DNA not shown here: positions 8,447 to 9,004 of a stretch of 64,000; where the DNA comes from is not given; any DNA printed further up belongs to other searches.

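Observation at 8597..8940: TPP riboswitch drives a SemiSWEET/PQ-loop gene as first cistron of a thiamine operon: candidate new vitamin or precursor transporter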

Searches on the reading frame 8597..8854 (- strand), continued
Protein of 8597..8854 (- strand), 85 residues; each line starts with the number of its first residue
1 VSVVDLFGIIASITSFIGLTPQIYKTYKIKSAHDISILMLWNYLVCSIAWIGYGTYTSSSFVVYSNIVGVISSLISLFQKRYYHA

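Call 38: find_homologous_proteins(query=A3, max_evalue=0.00001)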
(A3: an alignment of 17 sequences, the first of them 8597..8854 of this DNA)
Query A3 (17 sequences) (85 aa, profile of the alignment): 1784 proteins with E <= 0.00001 among 5033 candidates; the best 120 are listed.
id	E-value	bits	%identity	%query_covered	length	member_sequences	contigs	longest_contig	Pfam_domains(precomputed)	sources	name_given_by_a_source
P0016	5.2e-46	172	49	87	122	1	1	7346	PF04193.20,PF03083.22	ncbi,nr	ncbi:MAG: PQ-loop repeat-containing protein, partial [Alphaproteobacteria bacterium]|nr:PQ-loop repe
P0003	1.1e-39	152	69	100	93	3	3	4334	PF04193.20,PF03083.22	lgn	-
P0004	1.1e-39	152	71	100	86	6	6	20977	PF04193.20,PF03083.22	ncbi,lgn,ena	ncbi:MAG: SemiSWEET family transporter [Alphaproteobacteria bacterium]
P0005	3.1e-39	151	71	100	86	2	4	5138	PF04193.20,PF03083.22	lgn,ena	-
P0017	3.6e-39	150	66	100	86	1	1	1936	PF04193.20,PF03083.22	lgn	-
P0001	4.3e-39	150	100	100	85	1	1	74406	PF04193.20,PF03083.22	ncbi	-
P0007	6.6e-39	149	67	100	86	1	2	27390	PF04193.20,PF03083.22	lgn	-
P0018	7.0e-39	149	65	100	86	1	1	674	PF04193.20,PF03083.22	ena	-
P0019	7.2e-39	149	64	100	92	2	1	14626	PF04193.20,PF03083.22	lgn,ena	-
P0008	9.5e-39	149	67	100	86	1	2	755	PF04193.20,PF03083.22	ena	-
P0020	1.2e-38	149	65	100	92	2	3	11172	PF04193.20,PF03083.22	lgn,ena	-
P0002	1.2e-38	149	74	100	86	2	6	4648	PF04193.20,PF03083.22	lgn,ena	-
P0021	1.3e-38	149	69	100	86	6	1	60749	PF04193.20,PF03083.22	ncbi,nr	ncbi:MAG: SemiSWEET family transporter [Rickettsiales bacterium]|nr:SemiSWEET family transporter [Ri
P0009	1.4e-38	148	71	98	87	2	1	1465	PF04193.20,PF03083.22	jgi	jgi:MtN3 and saliva related transmembrane protein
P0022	1.5e-38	148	76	100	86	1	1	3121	PF04193.20,PF03083.22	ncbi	-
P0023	1.8e-38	148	65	100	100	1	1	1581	PF04193.20,PF03083.22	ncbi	-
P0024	2.1e-38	148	67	100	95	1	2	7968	PF04193.20,PF03083.22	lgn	-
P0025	2.1e-38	148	71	100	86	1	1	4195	PF04193.20,PF03083.22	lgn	-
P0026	2.3e-38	148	75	100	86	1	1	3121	PF04193.20,PF03083.22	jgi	jgi:MtN3 and saliva related transmembrane protein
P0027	2.4e-38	148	64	100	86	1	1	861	PF04193.20,PF03083.22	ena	-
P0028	2.6e-38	148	64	98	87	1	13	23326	PF04193.20,PF03083.22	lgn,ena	-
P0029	2.7e-38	148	72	98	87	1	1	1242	PF04193.20,PF03083.22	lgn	-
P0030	3.1e-38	147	68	100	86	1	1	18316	PF04193.20,PF03083.22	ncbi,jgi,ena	jgi:MtN3 and saliva related transmembrane protein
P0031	4.8e-38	147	65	100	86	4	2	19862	PF04193.20,PF03083.22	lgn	-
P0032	5.0e-38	147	72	98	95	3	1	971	PF04193.20,PF03083.22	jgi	-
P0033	5.2e-38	147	64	100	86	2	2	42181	PF04193.20,PF03083.22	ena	-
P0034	6.1e-38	146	66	98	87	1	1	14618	PF04193.20,PF03083.22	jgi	jgi:MtN3 and saliva related transmembrane protein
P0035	6.3e-38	146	63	98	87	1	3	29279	PF04193.20,PF03083.22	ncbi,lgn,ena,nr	ncbi:MAG: SemiSWEET family transporter [Alphaproteobacteria bacterium]|nr:SemiSWEET family transport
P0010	7.5e-38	146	65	100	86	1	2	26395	PF04193.20,PF03083.22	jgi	-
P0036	8.1e-38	146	73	100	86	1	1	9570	PF04193.20,PF03083.22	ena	-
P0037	1.1e-37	146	70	95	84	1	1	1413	PF04193.20,PF03083.22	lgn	-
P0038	1.2e-37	145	66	98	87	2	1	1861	PF04193.20,PF03083.22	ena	-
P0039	1.8e-37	145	64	100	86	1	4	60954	PF04193.20,PF03083.22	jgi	jgi:MtN3 and saliva related transmembrane protein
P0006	2.6e-37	144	72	100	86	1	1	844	PF04193.20,PF03083.22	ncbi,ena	-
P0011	3.6e-37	144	70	96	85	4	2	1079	PF04193.20,PF03083.22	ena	-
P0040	4.0e-37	144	60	98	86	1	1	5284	PF04193.20,PF03083.22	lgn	-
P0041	4.0e-37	144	70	95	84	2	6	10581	PF04193.20,PF03083.22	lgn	-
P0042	4.9e-37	144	66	96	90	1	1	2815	PF04193.20,PF03083.22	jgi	-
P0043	5.5e-37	143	65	100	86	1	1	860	PF04193.20,PF03083.22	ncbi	-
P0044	7.4e-37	143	62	100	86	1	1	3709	PF04193.20,PF03083.22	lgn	-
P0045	9.2e-37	143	71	100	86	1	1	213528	PF04193.20,PF03083.22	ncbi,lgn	-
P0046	9.3e-37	143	66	96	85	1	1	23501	PF04193.20,PF03083.22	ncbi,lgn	ncbi:MAG: SemiSWEET family sugar transporter [Alphaproteobacteria bacterium]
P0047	1.1e-36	142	60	98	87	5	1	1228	PF04193.20,PF03083.22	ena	-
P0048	1.1e-36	142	54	98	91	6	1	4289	PF04193.20,PF03083.22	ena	-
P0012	1.3e-36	142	65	99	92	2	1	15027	PF04193.20,PF03083.22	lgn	-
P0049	1.3e-36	142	65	93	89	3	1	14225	PF04193.20,PF03083.22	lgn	-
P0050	1.4e-36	142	61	98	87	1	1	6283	PF04193.20,PF03083.22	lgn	-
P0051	1.5e-36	142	61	100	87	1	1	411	PF04193.20,PF03083.22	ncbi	-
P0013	1.7e-36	142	61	99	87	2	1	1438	PF04193.20,PF03083.22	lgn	-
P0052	1.8e-36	142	69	95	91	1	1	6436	PF04193.20,PF03083.22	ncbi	-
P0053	2.1e-36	141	64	99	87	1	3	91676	PF04193.20,PF03083.22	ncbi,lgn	ncbi:MAG: PQ-loop repeat-containing protein [Rickettsiales bacterium]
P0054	2.7e-36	141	53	94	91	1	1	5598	PF04193.20,PF03083.22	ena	-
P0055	3.2e-36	141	46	96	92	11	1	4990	PF04193.20,PF03083.22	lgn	-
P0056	3.5e-36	141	52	93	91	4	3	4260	PF04193.20,PF03083.22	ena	-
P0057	3.5e-36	141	64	95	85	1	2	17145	PF04193.20,PF03083.22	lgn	-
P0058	5.9e-36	140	71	100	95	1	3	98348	PF04193.20,PF03083.22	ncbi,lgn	-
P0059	6.9e-36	140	62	95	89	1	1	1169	PF04193.20,PF03083.22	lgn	-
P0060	7.5e-36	140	62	95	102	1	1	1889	PF04193.20,PF03083.22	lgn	-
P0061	1.0e-35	139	57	95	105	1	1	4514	PF04193.20,PF03083.22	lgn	-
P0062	1.1e-35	139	62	95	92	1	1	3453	PF04193.20,PF03083.22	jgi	jgi:MtN3 and saliva related transmembrane protein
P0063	1.2e-35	139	62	96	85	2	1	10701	PF04193.20,PF03083.22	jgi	jgi:MtN3 and saliva related transmembrane protein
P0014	1.3e-35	139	61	100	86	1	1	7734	PF04193.20,PF03083.22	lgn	-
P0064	1.4e-35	139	45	94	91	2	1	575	PF04193.20,PF03083.22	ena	-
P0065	1.7e-35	139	60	99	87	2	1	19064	PF04193.20,PF03083.22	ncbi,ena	-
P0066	2.6e-35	138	59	94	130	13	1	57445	PF04193.20,PF03083.22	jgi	jgi:MtN3 and saliva related transmembrane protein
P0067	2.7e-35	138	48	96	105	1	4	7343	PF04193.20,PF03083.22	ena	-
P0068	2.8e-35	138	62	95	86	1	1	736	PF04193.20,PF03083.22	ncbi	-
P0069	3.0e-35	138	48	94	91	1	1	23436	PF04193.20,PF03083.22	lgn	-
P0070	3.0e-35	138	58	99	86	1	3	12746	PF04193.20,PF03083.22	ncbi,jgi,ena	jgi:MtN3 and saliva related transmembrane protein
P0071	3.2e-35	138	63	94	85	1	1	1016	PF04193.20,PF03083.22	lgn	-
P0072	4.4e-35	137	50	96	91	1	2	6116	PF04193.20,PF03083.22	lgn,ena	-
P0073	5.0e-35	137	68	100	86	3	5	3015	PF04193.20,PF03083.22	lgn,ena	-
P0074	5.2e-35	137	58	100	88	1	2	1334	PF04193.20,PF03083.22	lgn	-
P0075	5.6e-35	137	60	95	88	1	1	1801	PF04193.20,PF03083.22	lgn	-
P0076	6.0e-35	137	61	96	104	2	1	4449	PF04193.20,PF03083.22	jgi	jgi:MtN3 and saliva related transmembrane protein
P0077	6.0e-35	137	61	100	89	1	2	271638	PF04193.20,PF03083.22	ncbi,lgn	-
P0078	7.2e-35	137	60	96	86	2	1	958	PF04193.20,PF03083.22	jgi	-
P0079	7.3e-35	137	51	94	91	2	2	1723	PF04193.20,PF03083.22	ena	-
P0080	7.6e-35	136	64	95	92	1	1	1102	PF04193.20,PF03083.22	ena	-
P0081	7.6e-35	136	64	95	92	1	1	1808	PF04193.20,PF03083.22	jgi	-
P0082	7.7e-35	136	60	98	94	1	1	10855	PF04193.20,PF03083.22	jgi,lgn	-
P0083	8.6e-35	136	63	98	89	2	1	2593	PF04193.20,PF03083.22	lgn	-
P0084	8.7e-35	136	57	95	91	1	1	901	PF04193.20,PF03083.22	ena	-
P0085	9.1e-35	136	51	99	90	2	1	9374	PF04193.20,PF03083.22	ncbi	-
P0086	9.3e-35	136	59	96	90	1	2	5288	PF04193.20,PF03083.22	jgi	jgi:MtN3 and saliva related transmembrane protein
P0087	1.0e-34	136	58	98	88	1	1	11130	PF04193.20,PF03083.22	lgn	-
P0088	1.0e-34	136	60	100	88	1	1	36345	PF04193.20,PF03083.22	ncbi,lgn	ncbi:MAG: SemiSWEET family transporter [Pseudomonadota bacterium]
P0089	1.6e-34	135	58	99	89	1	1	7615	PF04193.20,PF03083.22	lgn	-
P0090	2.2e-34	135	44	94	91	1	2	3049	PF04193.20,PF03083.22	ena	-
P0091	2.4e-34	135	59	98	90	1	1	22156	PF04193.20,PF03083.22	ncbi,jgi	jgi:MtN3 and saliva related transmembrane protein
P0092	2.4e-34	135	57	96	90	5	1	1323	PF04193.20,PF03083.22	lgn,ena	-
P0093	3.7e-34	134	60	94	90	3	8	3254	PF04193.20,PF03083.22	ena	-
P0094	3.8e-34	134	61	94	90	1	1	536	PF04193.20,PF03083.22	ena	-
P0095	4.3e-34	134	62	99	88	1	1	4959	PF04193.20,PF03083.22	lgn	-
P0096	5.0e-34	134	49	95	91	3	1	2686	PF04193.20,PF03083.22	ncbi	-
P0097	7.3e-34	133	64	92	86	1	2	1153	PF04193.20,PF03083.22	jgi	jgi:MtN3 and saliva related transmembrane protein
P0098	1.0e-33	133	45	96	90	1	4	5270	PF04193.20,PF03083.22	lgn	-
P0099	1.1e-33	133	54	99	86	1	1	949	PF04193.20,PF03083.22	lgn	-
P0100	1.2e-33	133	59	100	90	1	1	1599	PF04193.20,PF03083.22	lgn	-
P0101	1.2e-33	133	55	100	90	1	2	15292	PF04193.20,PF03083.22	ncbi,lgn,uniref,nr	ncbi:hypothetical protein GOM44_00615 [Wolbachia endosymbiont of Atemnus politus]|uniref:SemiSWEET f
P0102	1.2e-33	133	58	99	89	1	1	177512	PF04193.20,PF03083.22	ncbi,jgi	jgi:MtN3 and saliva related transmembrane protein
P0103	1.3e-33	133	62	93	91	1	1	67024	PF04193.20,PF03083.22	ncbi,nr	ncbi:hypothetical protein EUZ93_02365 [Wolbachia pipientis]|nr:hypothetical protein [Wolbachia pipie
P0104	1.4e-33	132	61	93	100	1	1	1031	PF04193.20,PF03083.22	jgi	jgi:MtN3 and saliva related transmembrane protein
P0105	1.4e-33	132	49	95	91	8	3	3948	PF04193.20,PF03083.22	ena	-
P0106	1.4e-33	132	59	98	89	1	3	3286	PF04193.20,PF03083.22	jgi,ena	jgi:MtN3 and saliva related transmembrane protein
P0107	1.7e-33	132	52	95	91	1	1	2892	PF04193.20,PF03083.22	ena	-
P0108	1.8e-33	132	50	96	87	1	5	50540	PF04193.20,PF03083.22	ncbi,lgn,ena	-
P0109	1.9e-33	132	66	93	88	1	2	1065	PF04193.20,PF03083.22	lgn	-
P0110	2.1e-33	132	53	95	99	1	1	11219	PF04193.20,PF03083.22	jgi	jgi:MtN3 and saliva related transmembrane protein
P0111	2.2e-33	132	54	100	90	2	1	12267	PF04193.20,PF03083.22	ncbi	ncbi:MAG: SemiSWEET family sugar transporter [Wolbachia sp.]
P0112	2.2e-33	132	60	98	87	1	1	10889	PF04193.20,PF03083.22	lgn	-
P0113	2.4e-33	132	60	94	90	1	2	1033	PF04193.20,PF03083.22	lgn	-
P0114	2.5e-33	132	60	92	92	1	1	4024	PF04193.20,PF03083.22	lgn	-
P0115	2.5e-33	132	61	91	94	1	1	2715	PF04193.20,PF03083.22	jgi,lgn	jgi:MtN3 and saliva related transmembrane protein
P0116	2.5e-33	132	46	98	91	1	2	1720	PF04193.20,PF03083.22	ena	-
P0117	2.6e-33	132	54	96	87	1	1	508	PF04193.20,PF03083.22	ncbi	-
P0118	2.7e-33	132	45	96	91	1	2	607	PF04193.20,PF03083.22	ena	-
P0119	2.7e-33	132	60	98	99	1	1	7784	PF04193.20,PF03083.22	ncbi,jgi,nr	ncbi:MAG: hypothetical protein LBO02_02855 [Holosporaceae bacterium]|jgi:MtN3 and saliva related tra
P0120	3.3e-33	131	58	98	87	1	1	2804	PF04193.20,PF03083.22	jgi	jgi:MtN3 and saliva related transmembrane protein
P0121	3.6e-33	131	54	98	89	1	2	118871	PF04193.20,PF03083.22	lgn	-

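Call 39: find_related_loci(query=A3, collection=metagenome_contigs, flank=3500)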
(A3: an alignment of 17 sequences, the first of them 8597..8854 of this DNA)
Query A3 (85 aa) in metagenome_contigs; peptide patterns used: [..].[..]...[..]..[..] (x = any residue, [..] = any of these).
31 stretches matched a pattern; 20 encode a relative of the query (tblastn E <= 1e-3); 20 distinct loci.
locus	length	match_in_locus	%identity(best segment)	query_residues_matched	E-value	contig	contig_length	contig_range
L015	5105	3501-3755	72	1-85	5e-39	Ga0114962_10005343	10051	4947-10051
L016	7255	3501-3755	69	1-85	1e-37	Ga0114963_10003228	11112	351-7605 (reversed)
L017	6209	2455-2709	69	1-85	1e-37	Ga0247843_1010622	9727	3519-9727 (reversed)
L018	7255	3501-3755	66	1-85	1e-36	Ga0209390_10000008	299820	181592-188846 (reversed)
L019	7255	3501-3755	66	1-85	1e-36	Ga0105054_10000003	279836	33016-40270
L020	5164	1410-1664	64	1-85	1e-34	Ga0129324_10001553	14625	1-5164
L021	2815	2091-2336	66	3-84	3e-34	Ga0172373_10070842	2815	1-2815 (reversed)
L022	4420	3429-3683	60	1-85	2e-29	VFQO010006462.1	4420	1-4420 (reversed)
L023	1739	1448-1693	60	3-84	1e-29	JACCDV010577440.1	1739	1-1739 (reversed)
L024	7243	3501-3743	58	5-85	5e-28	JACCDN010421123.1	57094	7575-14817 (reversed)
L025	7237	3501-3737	58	5-83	2e-27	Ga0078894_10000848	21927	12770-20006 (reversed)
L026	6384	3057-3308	54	1-84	2e-26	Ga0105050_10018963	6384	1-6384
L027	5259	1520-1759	54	6-85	5e-26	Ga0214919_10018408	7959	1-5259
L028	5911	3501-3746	50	3-84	3e-23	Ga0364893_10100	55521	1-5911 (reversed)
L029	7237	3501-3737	52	6-84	5e-23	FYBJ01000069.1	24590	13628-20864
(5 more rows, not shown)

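Call 43: find_encoding_contigs(protein=window:8597-8854:-, flank=10000, max_places=3)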
Protein window:8597-8854:- (85 aa): no gene with exactly this product is on record in the collection.

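Call 44: find_encoding_contigs(protein=P0101, flank=5000, max_places=3)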
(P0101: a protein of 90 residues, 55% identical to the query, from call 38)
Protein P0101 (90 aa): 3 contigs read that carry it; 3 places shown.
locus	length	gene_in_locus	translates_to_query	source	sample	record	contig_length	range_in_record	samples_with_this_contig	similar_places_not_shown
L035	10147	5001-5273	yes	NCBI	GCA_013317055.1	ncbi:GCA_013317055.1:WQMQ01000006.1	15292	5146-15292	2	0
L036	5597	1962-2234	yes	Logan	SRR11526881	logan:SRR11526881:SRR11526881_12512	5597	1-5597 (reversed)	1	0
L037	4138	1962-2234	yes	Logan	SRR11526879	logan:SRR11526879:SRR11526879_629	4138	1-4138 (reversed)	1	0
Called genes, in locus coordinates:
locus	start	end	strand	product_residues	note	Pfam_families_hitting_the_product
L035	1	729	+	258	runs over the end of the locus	PF01218:Coprogen_oxidas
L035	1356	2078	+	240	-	PF13512:TPR_18 (weak), PF13525:YfiO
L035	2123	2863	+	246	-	PF20772:TACO1_YebC_N, PF01709:Transcrip_reg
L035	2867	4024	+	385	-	PF01551:Peptidase_M23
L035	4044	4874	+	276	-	PF01145:Band_7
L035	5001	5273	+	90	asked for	PF04193:PQ-loop, PF03083:MtN3_slv (weak)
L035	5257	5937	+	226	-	PF04263:TPK_catalytic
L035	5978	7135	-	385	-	PF01494:FAD_binding_3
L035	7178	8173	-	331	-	PF01656:CbiA, PF02374:ArsA_ATPase (weak), PF09140:MipZ, PF10609:ParA, PF13614:AAA_31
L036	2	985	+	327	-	?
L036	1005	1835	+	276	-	PF01145:Band_7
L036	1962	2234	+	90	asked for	PF04193:PQ-loop, PF03083:MtN3_slv (weak)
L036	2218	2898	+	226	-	PF04263:TPK_catalytic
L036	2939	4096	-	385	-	PF01494:FAD_binding_3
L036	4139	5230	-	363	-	PF01656:CbiA, PF02374:ArsA_ATPase (weak), PF09140:MipZ, PF10609:ParA, PF13614:AAA_31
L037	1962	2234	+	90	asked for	PF04193:PQ-loop, PF03083:MtN3_slv (weak)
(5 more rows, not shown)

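Call 45: find_encoding_contigs(protein=P0001, flank=10000, max_places=2)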
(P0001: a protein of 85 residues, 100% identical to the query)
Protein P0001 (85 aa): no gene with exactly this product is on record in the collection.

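Call 46: find_encoding_contigs(protein=P0103, flank=4000, max_places=2)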
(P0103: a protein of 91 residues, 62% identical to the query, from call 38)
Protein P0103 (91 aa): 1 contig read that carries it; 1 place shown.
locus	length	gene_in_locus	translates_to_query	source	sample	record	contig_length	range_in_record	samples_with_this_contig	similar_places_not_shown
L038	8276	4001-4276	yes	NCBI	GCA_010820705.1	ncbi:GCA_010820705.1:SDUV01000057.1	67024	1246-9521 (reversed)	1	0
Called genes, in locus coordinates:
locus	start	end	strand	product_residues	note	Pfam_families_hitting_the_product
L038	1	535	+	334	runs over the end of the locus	-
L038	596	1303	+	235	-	PF13512:TPR_18 (weak), PF07719:TPR_2 (faint), PF13525:YfiO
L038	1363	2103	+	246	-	PF20772:TACO1_YebC_N, PF01709:Transcrip_reg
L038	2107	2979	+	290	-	PF19425:Csd3_N2 (weak), PF01551:Peptidase_M23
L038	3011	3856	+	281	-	PF01145:Band_7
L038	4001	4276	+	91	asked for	PF03083:MtN3_slv, PF04193:PQ-loop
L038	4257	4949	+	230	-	PF04263:TPK_catalytic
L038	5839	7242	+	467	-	PF17408:MCD_N, PF05292:MCD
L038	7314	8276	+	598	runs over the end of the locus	PF00009:GTP_EFTU, PF01926:MMR_HSR1 (faint), PF03144:GTP_EFTU_D2, PF14492:EFG_III, PF00679:EFG_C, PF06421:LepA_C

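Call 47: find_encoding_contigs(protein=P0119, flank=4000, max_places=2)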
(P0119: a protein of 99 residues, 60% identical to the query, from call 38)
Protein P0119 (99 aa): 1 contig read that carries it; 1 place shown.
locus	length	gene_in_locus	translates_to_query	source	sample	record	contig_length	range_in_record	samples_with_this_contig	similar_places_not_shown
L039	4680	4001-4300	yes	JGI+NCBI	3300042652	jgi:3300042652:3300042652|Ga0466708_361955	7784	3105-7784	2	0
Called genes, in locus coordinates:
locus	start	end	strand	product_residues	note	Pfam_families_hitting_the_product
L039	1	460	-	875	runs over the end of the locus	PF01624:MutS_I, PF05188:MutS_II, PF05192:MutS_III, PF05190:MutS_IV, PF00488:MutS_V, PF27441:MutS_C (weak)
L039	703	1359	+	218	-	PF10858:DUF2659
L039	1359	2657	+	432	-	PF01011:PQQ (faint), PF25293:Beta-prop_EMC1_N (faint), PF07774:EMC1_C (faint), PF13570:Beta-prop_ACSF4, PF13360:PQQ_2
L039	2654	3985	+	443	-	PF00005:ABC_tran (faint), PF01926:MMR_HSR1, PF02421:FeoB_N, PF00009:GTP_EFTU, PF00071:Ras, PF01926:MMR_HSR1, PF02421:FeoB_N, PF14714:KH_dom-like, +5 more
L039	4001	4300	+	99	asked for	PF03083:MtN3_slv, PF04193:PQ-loop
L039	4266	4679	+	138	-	PF01973:MptE-like (weak), PF04263:TPK_catalytic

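Call 59: list_cluster_members(proteins=[P0001, P0022, P0045, P0021])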
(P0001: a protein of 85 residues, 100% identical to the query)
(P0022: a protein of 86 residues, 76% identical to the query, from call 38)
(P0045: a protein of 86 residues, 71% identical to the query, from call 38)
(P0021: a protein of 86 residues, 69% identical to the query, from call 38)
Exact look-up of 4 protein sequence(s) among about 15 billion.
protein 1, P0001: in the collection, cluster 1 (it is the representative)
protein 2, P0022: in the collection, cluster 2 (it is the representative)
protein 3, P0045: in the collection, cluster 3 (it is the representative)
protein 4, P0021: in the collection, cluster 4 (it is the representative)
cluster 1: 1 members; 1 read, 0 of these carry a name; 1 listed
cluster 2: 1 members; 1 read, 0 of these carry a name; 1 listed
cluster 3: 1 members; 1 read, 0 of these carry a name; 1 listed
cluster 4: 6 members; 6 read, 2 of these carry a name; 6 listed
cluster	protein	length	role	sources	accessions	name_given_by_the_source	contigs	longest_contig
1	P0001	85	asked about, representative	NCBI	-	-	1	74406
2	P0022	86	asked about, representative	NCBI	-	-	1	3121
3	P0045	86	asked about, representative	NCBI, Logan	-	-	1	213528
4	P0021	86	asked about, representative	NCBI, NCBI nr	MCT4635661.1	MAG: SemiSWEET family transporter [Rickettsiales bacterium] | SemiSWEET family transporter [Rickettsiales bacterium]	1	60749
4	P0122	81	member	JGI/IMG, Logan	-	MtN3 and saliva related transmembrane protein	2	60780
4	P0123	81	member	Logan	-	-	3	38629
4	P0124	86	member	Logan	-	-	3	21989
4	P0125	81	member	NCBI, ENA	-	-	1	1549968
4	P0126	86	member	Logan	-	-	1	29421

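Call 62: find_encoding_contigs(protein=P0022, flank=5000, max_places=2)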
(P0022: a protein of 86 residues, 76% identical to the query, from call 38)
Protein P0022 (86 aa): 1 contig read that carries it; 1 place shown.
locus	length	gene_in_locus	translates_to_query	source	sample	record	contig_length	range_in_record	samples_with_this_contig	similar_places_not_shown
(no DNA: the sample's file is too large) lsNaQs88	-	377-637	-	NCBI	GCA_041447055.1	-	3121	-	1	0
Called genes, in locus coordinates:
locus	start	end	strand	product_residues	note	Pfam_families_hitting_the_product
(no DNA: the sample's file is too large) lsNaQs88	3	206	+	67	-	?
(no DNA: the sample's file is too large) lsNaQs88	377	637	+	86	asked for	PF03083:MtN3_slv, PF04193:PQ-loop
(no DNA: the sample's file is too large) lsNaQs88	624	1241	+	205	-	PF01973:MptE-like (faint), PF04263:TPK_catalytic, PF04265:TPK_B1_binding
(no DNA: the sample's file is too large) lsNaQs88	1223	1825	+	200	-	PF02581:TMP-TENI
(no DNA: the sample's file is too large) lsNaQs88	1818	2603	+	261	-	PF02110:HK, PF08543:Phos_pyr_kin (weak)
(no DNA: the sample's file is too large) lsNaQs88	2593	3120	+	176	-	?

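Call 63: find_encoding_contigs(protein=P0036, flank=5000, max_places=2)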
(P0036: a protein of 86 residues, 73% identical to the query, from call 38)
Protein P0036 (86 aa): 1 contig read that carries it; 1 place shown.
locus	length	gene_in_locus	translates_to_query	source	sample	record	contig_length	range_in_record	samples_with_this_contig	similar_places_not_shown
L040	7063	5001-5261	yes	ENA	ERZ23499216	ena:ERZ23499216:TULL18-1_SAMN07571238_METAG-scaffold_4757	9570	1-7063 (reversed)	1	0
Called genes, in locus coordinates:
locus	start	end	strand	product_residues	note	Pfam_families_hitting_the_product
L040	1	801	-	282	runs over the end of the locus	PF02653:BPD_transp_2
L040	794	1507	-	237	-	PF02463:SMC_N (weak), PF00005:ABC_tran, PF13304:AAA_21 (faint)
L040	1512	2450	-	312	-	PF04392:ABC_sub_bind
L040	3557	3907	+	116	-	-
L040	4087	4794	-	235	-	-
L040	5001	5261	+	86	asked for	PF03083:MtN3_slv, PF04193:PQ-loop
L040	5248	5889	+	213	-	PF04263:TPK_catalytic, PF04265:TPK_B1_binding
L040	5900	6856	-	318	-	PF04229:GrpB, PF00583:Acetyltransf_1, PF13673:Acetyltransf_10 (weak), PF23209:IDM1_C (weak), PF13508:Acetyltransf_7 (weak)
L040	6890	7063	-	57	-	?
